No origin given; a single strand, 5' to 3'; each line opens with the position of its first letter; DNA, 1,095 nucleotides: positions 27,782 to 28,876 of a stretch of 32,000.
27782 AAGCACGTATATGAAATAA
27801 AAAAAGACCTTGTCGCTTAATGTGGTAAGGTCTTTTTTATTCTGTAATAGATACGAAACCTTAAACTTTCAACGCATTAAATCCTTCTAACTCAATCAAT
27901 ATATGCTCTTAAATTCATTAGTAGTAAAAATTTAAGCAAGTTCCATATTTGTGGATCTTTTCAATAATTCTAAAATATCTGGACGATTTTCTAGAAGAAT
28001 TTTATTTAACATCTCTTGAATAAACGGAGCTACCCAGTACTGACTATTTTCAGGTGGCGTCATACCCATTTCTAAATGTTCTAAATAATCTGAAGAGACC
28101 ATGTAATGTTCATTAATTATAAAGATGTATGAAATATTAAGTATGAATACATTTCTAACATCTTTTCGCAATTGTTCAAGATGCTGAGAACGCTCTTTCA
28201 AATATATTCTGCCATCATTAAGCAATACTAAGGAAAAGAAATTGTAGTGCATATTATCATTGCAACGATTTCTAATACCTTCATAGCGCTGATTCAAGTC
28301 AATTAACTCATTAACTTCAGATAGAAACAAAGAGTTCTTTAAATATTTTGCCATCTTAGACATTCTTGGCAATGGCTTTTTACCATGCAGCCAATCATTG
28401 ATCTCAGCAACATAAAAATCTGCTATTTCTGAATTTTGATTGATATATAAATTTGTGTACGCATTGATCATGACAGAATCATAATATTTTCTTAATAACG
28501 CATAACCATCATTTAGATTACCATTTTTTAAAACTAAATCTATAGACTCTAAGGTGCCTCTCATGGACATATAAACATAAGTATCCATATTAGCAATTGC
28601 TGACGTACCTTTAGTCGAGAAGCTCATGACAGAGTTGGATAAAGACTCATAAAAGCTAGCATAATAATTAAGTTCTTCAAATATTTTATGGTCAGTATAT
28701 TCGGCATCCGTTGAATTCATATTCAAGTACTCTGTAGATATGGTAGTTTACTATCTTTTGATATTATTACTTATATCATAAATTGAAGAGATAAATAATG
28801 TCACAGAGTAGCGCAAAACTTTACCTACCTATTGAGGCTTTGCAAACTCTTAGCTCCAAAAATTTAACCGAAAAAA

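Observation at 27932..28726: Solitary low-G+C orphan gene with a HEPN-like R-x3-N-x3-H motif: candidate stand-alone defence, abortive-infection or toxin effector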

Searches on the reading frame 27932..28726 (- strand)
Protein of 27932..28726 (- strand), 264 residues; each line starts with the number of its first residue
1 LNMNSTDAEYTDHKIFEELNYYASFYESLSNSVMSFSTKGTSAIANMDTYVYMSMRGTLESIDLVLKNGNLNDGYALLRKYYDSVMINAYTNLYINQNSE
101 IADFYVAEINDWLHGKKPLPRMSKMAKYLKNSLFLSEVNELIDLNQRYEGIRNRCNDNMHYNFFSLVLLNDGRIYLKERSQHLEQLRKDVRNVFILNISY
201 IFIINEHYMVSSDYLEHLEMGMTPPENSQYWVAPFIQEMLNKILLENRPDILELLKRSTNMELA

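Call 4: search_protein_families(library=pfam, proteins=[window:27932-28726:-], max_evalue=10)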
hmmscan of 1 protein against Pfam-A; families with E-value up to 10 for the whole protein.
window:27932-28726:- (264 aa): 1 family
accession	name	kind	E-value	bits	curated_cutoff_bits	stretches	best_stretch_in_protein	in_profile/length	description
PF22491.1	DUF6988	-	0.0014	18.9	27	1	60-141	9-89/167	Family of unknown function (DUF6988)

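Call 5: search_protein_families(library=padloc, proteins=[window:27932-28726:-], max_evalue=10)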
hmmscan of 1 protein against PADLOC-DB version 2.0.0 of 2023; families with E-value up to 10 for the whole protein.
window:27932-28726:- (264 aa): 1 family
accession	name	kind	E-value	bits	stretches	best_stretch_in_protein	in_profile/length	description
PDLC05034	PDC-S52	-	0.03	12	1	59-132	46-118/211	-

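Call 6: search_protein_families(library=ncbifam, proteins=[window:27932-28726:-], max_evalue=10)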
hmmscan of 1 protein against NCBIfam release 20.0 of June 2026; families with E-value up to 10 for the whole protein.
window:27932-28726:- (264 aa): 0 families

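Call 7: search_protein_families(library=phrogs, proteins=[window:27932-28726:-], max_evalue=10)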
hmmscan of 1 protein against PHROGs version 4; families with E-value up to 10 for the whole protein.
window:27932-28726:- (264 aa): 2 families
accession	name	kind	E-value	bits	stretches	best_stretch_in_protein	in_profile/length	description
phrog_26825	-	unknown function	0.013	16.6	1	183-216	15-48/63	-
phrog_19305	-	unknown function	0.19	12.6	1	169-227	17-74/199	-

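Call 9: find_homologous_proteins(query=window:27932-28726:-, max_evalue=0.001)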
Query window:27932-28726:- (264 aa): 322 proteins with E <= 0.001 among 876 candidates; the best 120 are listed.
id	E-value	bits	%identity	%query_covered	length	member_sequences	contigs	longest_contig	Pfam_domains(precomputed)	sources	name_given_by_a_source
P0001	7.7e-155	532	92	99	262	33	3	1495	-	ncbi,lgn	-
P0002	8.4e-144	496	83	99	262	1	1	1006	-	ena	-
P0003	3.1e-141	487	83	99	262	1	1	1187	-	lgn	-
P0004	5.7e-141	486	82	99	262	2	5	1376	-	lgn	-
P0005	3.1e-140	484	82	99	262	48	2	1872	-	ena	-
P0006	9.9e-136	469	81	99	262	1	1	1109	-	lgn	-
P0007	2.3e-134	465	78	99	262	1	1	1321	-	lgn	-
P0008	4.0e-129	448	75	99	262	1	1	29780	-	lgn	-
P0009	1.8e-128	445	76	99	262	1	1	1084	-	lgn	-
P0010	1.0e-124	433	74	99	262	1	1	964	-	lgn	-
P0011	3.0e-123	428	73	99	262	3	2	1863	-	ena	-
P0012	3.1e-119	415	70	99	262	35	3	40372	-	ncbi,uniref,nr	ncbi:hypothetical protein [Vibrio jasicida]|uniref:hypothetical protein n=1 Tax=Vibrio jasicida TaxI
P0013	2.0e-117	409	69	99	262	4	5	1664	-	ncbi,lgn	-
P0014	3.0e-117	409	69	99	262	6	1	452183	-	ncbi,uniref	ncbi:hypothetical protein ACRN9Z_02540 [Shewanella frigidimarina]|uniref:hypothetical protein n=1 Ta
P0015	9.5e-117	407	68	99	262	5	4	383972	-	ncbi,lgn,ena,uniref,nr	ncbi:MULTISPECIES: hypothetical protein [Shewanella]|uniref:Uncharacterized protein n=1 Tax=Shewanel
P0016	1.1e-116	407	68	99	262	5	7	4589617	-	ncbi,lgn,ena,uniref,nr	ncbi:hypothetical protein [Shewanella xiamenensis]|uniref:hypothetical protein n=1 Tax=Shewanella xi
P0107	7.4e-80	286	48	99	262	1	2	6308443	-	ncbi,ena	-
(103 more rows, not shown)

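Call 12: search_solved_structures(query=window:27932-28726:-, max_evalue=10)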
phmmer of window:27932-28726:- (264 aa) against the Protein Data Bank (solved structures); distinct sequences matched with E-value up to 10: 0.

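Call 15: find_encoding_contigs(protein=P0016, flank=8000, max_places=4)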
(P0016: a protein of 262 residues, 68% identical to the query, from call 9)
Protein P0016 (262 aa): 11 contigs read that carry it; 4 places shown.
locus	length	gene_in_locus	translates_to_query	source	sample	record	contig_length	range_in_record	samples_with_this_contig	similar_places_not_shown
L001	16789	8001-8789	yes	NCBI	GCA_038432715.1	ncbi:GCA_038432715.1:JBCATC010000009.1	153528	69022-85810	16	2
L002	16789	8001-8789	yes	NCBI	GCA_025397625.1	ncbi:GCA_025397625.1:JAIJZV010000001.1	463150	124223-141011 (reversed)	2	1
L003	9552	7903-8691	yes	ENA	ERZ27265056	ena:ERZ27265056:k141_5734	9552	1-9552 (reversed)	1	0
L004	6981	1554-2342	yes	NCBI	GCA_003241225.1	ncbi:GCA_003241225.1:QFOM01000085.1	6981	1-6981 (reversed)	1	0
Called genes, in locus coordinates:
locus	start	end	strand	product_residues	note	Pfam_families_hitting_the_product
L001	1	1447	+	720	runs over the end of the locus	PF00515:TPR_1 (faint), PF07719:TPR_2 (faint), PF13176:TPR_7 (faint), PF13181:TPR_8 (faint), PF13414:TPR_11 (faint), PF13428:TPR_14 (faint), PF17874:TPR_MalT (weak), PF13424:TPR_12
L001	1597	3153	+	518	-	PF20975:DGCcoil, PF00990:GGDEF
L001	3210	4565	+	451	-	PF14793:DUF4478, PF03641:Lysine_decarbox, PF11892:PpnN_C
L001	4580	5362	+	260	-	PF02739:5_3_exonuc_N, PF01367:5_3_exonuc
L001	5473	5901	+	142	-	PF11399:DUF3192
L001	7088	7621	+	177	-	-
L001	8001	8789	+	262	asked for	-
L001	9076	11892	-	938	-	PF26550:Tricorn_2nd (weak), PF00326:Peptidase_S9, PF20434:BD-FAE (weak)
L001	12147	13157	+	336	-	PF00180:Iso_dh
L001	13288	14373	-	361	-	PF18125:RlmM_FDX, PF21239:RLMM_N, PF01728:FtsJ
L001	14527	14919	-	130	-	PF04241:DUF423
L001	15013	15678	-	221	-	PF01738:DLH, PF00561:Abhydrolase_1, PF12146:Hydrolase_4 (faint), PF20408:Abhydrolase_11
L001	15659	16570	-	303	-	PF00126:HTH_1, PF03466:LysR_substrate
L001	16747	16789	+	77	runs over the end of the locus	-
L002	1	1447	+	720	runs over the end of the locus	PF00515:TPR_1 (faint), PF07719:TPR_2 (faint), PF13176:TPR_7 (faint), PF13181:TPR_8 (faint), PF13414:TPR_11 (faint), PF13428:TPR_14 (faint), PF17874:TPR_MalT (weak), PF13424:TPR_12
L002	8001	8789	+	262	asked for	-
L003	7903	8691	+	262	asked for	-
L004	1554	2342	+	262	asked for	-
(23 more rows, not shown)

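Call 16: find_encoding_contigs(protein=P0001, flank=8000, max_places=4)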
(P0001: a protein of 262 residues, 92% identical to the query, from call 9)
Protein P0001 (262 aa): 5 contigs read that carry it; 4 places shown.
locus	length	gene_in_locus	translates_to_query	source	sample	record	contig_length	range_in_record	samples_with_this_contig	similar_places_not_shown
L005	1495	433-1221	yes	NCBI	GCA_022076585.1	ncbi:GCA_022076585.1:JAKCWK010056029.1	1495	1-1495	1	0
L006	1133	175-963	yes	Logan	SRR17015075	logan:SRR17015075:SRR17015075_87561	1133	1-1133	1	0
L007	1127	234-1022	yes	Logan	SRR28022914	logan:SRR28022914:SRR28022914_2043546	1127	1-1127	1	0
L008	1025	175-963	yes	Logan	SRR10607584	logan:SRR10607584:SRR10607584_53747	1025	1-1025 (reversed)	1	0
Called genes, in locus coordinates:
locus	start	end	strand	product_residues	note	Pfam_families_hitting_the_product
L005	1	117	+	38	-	?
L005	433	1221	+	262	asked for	-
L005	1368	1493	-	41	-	?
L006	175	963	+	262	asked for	-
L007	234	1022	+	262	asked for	-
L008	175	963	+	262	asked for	-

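Call 18: find_encoding_contigs(protein=P0107, flank=8000, max_places=2)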
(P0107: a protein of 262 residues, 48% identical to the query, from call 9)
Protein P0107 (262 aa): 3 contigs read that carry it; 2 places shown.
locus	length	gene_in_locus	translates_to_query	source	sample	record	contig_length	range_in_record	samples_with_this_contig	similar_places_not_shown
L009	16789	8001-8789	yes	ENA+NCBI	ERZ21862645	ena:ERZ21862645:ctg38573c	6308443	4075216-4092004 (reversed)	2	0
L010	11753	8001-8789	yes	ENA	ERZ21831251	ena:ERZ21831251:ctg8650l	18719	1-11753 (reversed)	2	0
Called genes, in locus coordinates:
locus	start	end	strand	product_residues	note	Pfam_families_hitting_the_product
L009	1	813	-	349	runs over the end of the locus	PF01855:POR_N, PF17147:PFOR_II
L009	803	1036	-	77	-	PF13183:Fer4_8 (faint), PF13237:Fer4_10, PF00037:Fer4 (weak), PF12838:Fer4_7, PF13187:Fer4_9 (weak), PF14697:Fer4_21 (weak), PF12837:Fer4_6 (weak), PF00037:Fer4 (weak), +1 more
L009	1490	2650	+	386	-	PF02812:ELFV_dehydrog_N, PF00208:ELFV_dehydrog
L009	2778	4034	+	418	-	PF07690:MFS_1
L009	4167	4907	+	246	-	PF09339:HTH_IclR, PF01614:IclR_C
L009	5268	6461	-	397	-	PF00589:Phage_integrase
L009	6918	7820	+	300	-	-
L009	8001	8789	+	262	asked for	-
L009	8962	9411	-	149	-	PF00589:Phage_integrase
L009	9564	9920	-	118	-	-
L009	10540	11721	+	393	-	PF01071:GARS_A (faint), PF22660:RS_preATP-grasp-like, PF02222:ATP-grasp, PF02786:CPSase_L_D2 (weak), PF07478:Dala_Dala_lig_C, PF21244:PurT_C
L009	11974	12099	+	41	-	-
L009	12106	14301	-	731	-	PF04879:Molybdop_Fe4S4, PF00384:Molybdopterin, PF01568:Molydop_binding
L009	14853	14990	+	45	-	-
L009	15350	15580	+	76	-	-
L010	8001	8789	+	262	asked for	-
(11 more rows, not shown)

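Call 19: find_encoding_contigs(protein=P0008, flank=8000, max_places=2)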
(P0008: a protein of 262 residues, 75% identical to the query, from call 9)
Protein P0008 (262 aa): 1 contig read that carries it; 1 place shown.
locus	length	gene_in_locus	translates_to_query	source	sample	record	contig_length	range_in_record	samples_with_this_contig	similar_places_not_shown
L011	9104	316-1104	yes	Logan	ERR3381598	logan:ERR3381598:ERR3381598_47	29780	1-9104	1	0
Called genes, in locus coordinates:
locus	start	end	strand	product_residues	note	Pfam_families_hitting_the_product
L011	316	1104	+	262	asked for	-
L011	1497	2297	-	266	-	PF06629:MipA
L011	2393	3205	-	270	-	PF01694:Rhomboid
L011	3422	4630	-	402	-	PF01070:FMN_dh, PF00478:IMPDH (faint), PF01645:Glu_synthase (faint)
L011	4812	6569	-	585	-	PF02652:Lactate_perm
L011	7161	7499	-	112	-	PF05768:Glrx-like (weak)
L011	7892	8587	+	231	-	PF00912:Transgly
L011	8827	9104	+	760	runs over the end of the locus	PF13089:PP_kinase_N, PF02503:PP_kinase, PF17941:PP_kinase_C_1, PF13091:PLDc_2 (weak), PF13090:PP_kinase_C, PF13091:PLDc_2 (weak)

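Call 20: find_related_loci(query=A1, collection=genome_contigs, flank=10000)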
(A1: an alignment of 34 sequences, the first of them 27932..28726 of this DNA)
Query A1 (264 aa) in genome_contigs; peptide patterns used: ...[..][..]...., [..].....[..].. (x = any residue, [..] = any of these).
181 stretches matched a pattern; 144 encode a relative of the query (tblastn E <= 1e-3); the best 80 are kept; 80 distinct loci.
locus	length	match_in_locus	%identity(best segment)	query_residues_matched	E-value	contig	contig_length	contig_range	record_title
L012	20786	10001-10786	83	3-264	1e-149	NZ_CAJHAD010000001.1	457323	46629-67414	Psychrobacter immobilis isolate Psychrobacter immobilis S3, whole genome shotgun sequence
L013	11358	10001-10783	67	3-263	4e-124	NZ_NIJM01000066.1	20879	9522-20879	Shewanella chilikensis strain JC5 NODE_66_length_20879_cov_1216.14, whole genome shotgun sequence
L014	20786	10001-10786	66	3-264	2e-121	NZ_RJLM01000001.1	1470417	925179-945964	Photobacterium chitinilyticum strain BEI247 scaffold_0, whole genome shotgun sequence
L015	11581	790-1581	51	1-264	1e-92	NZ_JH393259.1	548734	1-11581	Vreelandella boliviensis LC1 Scaffold3, whole genome shotgun sequence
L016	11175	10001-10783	52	3-263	6e-93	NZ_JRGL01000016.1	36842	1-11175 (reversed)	Aeromonas aquatica strain AE235 contig16, whole genome shotgun sequence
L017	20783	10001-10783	68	3-263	2e-124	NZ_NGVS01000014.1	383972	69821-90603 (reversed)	Shewanella carassii strain 08MAS2251 scaffold19, whole genome shotgun sequence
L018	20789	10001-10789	50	1-263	3e-90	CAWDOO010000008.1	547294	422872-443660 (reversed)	MAG: uncultured Gammaproteobacteria bacterium isolate MFD04716.bin.2.80 genome assembly, contig: contig_56393, whole gen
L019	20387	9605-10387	50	3-263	1e-88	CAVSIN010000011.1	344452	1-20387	MAG: uncultured delta proteobacterium isolate MFD01299.bin.2.13 genome assembly, contig: contig_10608, whole genome shot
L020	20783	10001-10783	49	3-263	3e-88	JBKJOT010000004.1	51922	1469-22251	MAG: Methylotenera sp. isolate ant_bin.427 k117_927174, whole genome shotgun sequence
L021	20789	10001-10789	50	2-264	3e-88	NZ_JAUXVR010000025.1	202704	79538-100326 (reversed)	MAG: Methylobacter sp. isolate C15_maxbin.016 C15_k141_259296, whole genome shotgun sequence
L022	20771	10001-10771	51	7-263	3e-88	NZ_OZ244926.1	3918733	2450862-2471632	MAG: Ekhidna sp. isolate e707b15b-2d61-49d4-a8d2-cbb35840773c chromosome 1, complete sequence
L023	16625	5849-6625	49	6-264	7e-88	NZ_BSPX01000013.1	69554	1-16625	Zoogloea oryzae strain NBRC 102407 sequence013, whole genome shotgun sequence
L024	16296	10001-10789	49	1-263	2e-87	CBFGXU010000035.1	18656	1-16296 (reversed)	MAG TPA_asm: uncultured Nitrosomonas sp. isolate SRR32277357_concoct_63 genome assembly, contig: ERZ27321080.799, whole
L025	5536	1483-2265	49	3-263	9e-87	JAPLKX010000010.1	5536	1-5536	MAG: Candidatus Hydrogenedentota bacterium isolate LacPavin_0920_SED5_MAG_60_9 LacPavin_0920_SED5_scaffold_1132577, whol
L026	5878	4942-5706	52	9-263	8e-87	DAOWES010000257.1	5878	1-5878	MAG TPA_asm: Candidatus Cloacimonadota bacterium isolate CSMAG_1945 CSMAG_1945_k141_5032000_length_5878_cov_9.0000, whol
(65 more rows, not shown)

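Call 21: predict_structure(alignment_id=A1)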
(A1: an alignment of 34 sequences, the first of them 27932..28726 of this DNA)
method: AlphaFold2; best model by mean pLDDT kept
length: 264 residues; sequences in the alignment: 34
mean_pLDDT: 88.2   pTM: 0.89
mean pLDDT of the five models: 88.2, 87.8, 85.0, 85.0, 81.7
residues with pLDDT >= 90: 149; 70-90: 98; 50-70: 16; < 50: 1
segments of 3 or more residues with pLDDT < 50: none
pLDDT, mean of each block of 10 residues (from residue 1): 77 96 97 83 81 97 94 93 96 85 64 84 93 96 88 83 71 78 95 98 93 81 85 94 96 94 86
secondary structure, 60 per line:
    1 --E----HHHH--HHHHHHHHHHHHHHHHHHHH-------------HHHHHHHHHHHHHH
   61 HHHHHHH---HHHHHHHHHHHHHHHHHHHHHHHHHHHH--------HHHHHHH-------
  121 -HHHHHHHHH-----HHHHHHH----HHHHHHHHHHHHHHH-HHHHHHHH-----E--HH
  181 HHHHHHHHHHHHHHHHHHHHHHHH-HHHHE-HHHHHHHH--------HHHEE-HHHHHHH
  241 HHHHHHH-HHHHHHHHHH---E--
elements in order: H8-11 H14-33 H47-67 H71-98 H107-113 H122-130 H136-142 H147-161 H163-170 H179-204 H206-209 H212-219 H234-247 H249-258

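Call 26: fold_search(model_id=the predicted structure, library=pdb)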
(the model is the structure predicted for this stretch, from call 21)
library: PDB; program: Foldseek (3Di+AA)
matches with E <= 10: 218; with E <= 0.001: 0
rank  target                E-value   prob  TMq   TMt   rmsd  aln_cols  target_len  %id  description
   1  5l0d_C                4.4e-01  0.89  0.35  0.49   9.0       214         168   11  Human Metavinculin(residues 959-1130) in complex with PIP2 (released 2016-08-31)
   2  8qae_A                5.2e-01  0.23  0.21  0.24  19.5       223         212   14  X-ray crystal structure of a de novo designed single-chain antiparallel 6-helix alpha-helical barrel, sc-apCC-6-SLLA (released 2024-07-03)
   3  8oyy_A                7.4e-01  0.33  0.28  0.32  17.4       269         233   12  De novo designed soluble GPCR-like fold GLF_32 (released 2023-10-18)
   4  8oyy_B                8.1e-01  0.30  0.28  0.31  17.6       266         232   12  De novo designed soluble GPCR-like fold GLF_32 (released 2023-10-18)
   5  9ly2_R                8.9e-01  0.21  0.26  0.21  14.0       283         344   10  A Cryo-EM structure of LA-PTH-PTH1R-V2RT-Beta-arrestin1 complex (state 1 conformation) (released 2026-03-04)
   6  9jr2_R                8.9e-01  0.20  0.25  0.21  15.7       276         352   11  Cryo-EM structure of PTH-PTH1R-Gq (upright state) (released 2024-10-16)
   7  6nbf_R                9.3e-01  0.20  0.25  0.21  13.2       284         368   10  Cryo-EM structure of parathyroid hormone receptor type 1 in complex with a long-acting parathyroid hormone analog and  (released 2019-04-17)
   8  2q12                  9.7e-01  0.10  0.18  0.19  32.7       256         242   12  Crystal Structure of BAR domain of APPL1 (released 2007-08-14)
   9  4kik_A                1.1e+00  0.09  0.15  0.09  24.5       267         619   10  Human IkB kinase beta (released 2013-06-26)
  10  9lz2_R                1.2e+00  0.13  0.23  0.22  18.6       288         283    9  Cryo-EM structure of PTH1R(V2RC)-beta-arrestin1 complex (released 2026-03-11)
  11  9buc_R                1.4e+00  0.10  0.21  0.17  20.1       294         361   12  Human calcitonin Receptor in complex with Gs and cagrilintide in the bypass conformation (repeat) (released 2025-04-23)
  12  8u8f_R                1.5e+00  0.14  0.26  0.26  22.9       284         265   10  GPR3 Orphan G-coupled Protein Receptor in complex with Dominant Negative Gs. (released 2024-03-06)
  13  9lz1_R                1.5e+00  0.11  0.23  0.22  18.6       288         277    9  Cryo-EM structure of PTH1R-beta-arrestin1 complex in state 2 (released 2026-03-11)
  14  8hao_R                1.6e+00  0.13  0.24  0.19  22.0       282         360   13  Human parathyroid hormone receptor-1 dimer (released 2022-12-21)
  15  6nbh_R                1.6e+00  0.11  0.22  0.18  14.1       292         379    9  Cryo-EM structure of parathyroid hormone receptor type 1 in complex with a long-acting parathyroid hormone analog and  (released 2019-04-17)
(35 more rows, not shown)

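Call 33: fold_search(model_id=the predicted structure, library=viral)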
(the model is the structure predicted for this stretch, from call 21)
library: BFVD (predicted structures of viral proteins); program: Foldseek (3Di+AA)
matches with E <= 10: 126; with E <= 0.001: 0
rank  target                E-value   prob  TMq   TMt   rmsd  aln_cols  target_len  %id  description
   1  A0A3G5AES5            6.5e-01  0.12  0.19  0.09  24.9       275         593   14  Uncharacterized protein [Satyrvirus sp.]
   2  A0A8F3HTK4            6.8e-01  0.12  0.18  0.17  23.7       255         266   14  Core protein [Hepatitis B virus]
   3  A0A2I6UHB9            7.8e-01  0.08  0.16  0.07  28.0       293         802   14  (no name in the UniProt tables at hand)
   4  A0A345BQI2            9.3e-01  0.60  0.35  0.28   8.4       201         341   13  (no name in the UniProt tables at hand)
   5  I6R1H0                9.3e-01  0.09  0.17  0.17  22.4       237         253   10  (no name in the UniProt tables at hand)
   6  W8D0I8                1.1e+00  0.09  0.20  0.16  23.0       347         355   11  Uncharacterized protein [Erwinia phage PhiEaH1]
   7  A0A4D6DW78            1.6e+00  0.07  0.17  0.14  25.2       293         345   12  Zn-ribbon domain containing protein [Edwardsiella phage pEt-SU]
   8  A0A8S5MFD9            1.6e+00  0.06  0.15  0.19  23.9       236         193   13  Uncharacterized protein [virus sp. ctK6s94]
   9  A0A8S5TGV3            1.6e+00  0.02  0.12  0.05  37.0       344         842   10  Uncharacterized protein [Myoviridae sp. ctIty1]
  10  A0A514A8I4            1.8e+00  0.07  0.15  0.16  23.9       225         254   10  Uncharacterized protein [Pantoea phage Kyle]
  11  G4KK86                1.8e+00  0.06  0.14  0.14  18.5       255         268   10  (no name in the UniProt tables at hand)
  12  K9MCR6                2.0e+00  0.04  0.15  0.13  24.4       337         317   11  (no name in the UniProt tables at hand)
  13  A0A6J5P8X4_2          2.1e+00  0.05  0.15  0.05  38.5       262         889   14  Tape measure protein [uncultured Caudovirales phage]
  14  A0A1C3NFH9            2.2e+00  0.03  0.14  0.09  20.9       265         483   10  (no name in the UniProt tables at hand)
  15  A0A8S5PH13            2.9e+00  0.08  0.15  0.21  23.3       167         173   14  Uncharacterized protein [Siphoviridae sp. ctLOE2]
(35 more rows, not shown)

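Call 35: search_protein_families(library=pfam, alignment_id=A1, max_evalue=1)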
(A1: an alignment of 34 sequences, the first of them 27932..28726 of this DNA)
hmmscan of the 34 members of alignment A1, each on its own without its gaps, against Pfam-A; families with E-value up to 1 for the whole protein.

A. member 1, window:27932-28726:- (264 aa): 1 family
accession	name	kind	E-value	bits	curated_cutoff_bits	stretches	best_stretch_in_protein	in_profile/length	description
PF22491.1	DUF6988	-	0.0014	18.9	27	1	60-141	9-89/167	Family of unknown function (DUF6988)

B. families by the number of members that match (of 34 scanned): 15 families
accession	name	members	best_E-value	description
PF22491.1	DUF6988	8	0.0012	Family of unknown function (DUF6988)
PF18928.5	DUF5677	3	0.0031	Family of unknown function (DUF5677)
PF12319.13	TryThrA_C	3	0.033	Tryptophan-Threonine-rich plasmodium antigen C terminal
PF02284.21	COX5A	2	0.015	Cytochrome c oxidase subunit Va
PF19640.4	DUF6143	2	0.13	Family of unknown function (DUF6143)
PF04121.18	Nup84_Nup100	1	0.0068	Nuclear pore protein 84 / 107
PF15625.12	CC2D2AN-C2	1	0.017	CC2D2A N-terminal C2 domain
PF02710.19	Hema_HEFG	1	0.02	Hemagglutinin domain of haemagglutinin-esterase-fusion glycoprotein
PF01600.21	CoV_S1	1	0.032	Coronavirus spike glycoprotein S1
PF20483.3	Flavi_NS5_thumb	1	0.052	Flavivirus RNA-directed RNA polymerase, thumb domain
PF14394.12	DUF4423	1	0.068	Domain of unknown function (DUF4423)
PF08356.18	EF_assoc_2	1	0.079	EF hand associated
PF13150.11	TraL_transposon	1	0.15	Conjugative transposon protein TraL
PF11180.13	DUF2968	1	0.17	Protein of unknown function (DUF2968)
PF12386.14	Peptidase_C71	1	0.21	Pseudomurein endo-isopeptidase Pei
